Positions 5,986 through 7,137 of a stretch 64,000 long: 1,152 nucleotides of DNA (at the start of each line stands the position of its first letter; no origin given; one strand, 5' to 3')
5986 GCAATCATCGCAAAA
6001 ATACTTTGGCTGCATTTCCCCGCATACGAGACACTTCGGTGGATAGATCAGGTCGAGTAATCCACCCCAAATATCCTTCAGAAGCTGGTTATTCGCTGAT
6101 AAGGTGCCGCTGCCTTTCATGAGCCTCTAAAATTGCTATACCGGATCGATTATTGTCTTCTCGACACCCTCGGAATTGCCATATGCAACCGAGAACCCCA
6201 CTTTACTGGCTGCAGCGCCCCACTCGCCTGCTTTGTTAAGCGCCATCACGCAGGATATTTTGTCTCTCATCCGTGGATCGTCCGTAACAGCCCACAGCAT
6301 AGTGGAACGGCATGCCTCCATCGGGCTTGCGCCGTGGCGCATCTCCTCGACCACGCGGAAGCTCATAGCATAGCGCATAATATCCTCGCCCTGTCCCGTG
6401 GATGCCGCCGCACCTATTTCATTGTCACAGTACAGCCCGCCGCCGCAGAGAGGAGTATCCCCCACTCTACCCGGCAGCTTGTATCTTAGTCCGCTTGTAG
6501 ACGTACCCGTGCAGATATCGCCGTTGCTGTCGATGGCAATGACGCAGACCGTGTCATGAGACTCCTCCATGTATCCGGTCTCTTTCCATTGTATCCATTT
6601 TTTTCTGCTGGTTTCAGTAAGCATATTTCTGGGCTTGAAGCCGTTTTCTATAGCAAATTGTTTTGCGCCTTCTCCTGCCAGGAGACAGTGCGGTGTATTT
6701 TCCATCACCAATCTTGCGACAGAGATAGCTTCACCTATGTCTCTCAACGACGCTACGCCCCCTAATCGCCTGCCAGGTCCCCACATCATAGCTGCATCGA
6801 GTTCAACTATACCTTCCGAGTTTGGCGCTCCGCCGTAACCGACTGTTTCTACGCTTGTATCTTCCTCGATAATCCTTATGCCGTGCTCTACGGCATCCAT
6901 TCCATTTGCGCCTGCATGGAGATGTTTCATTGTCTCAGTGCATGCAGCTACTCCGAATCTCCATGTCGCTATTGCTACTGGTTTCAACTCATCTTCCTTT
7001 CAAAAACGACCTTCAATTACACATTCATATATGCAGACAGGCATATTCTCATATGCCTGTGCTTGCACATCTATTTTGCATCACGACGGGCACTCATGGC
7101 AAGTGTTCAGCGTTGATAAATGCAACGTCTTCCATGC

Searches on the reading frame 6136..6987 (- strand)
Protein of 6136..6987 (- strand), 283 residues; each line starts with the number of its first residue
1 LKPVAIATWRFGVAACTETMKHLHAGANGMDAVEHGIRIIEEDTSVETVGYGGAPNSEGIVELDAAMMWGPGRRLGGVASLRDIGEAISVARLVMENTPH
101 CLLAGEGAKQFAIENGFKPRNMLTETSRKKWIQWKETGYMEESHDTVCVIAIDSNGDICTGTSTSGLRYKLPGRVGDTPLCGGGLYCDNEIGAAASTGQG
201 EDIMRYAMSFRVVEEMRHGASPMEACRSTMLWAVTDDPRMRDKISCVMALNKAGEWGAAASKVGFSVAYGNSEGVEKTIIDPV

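Call 9: search_protein_families(library=pfam, proteins=[window:6136-6987:-], max_evalue=0.001)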
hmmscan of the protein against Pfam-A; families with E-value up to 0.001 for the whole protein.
window:6136-6987:- (283 aa): 1 family
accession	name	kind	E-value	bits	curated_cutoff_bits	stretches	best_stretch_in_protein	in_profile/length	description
PF01112.23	Asparaginase_2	-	8.5e-68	229.2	27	1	15-280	29-308/309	Asparaginase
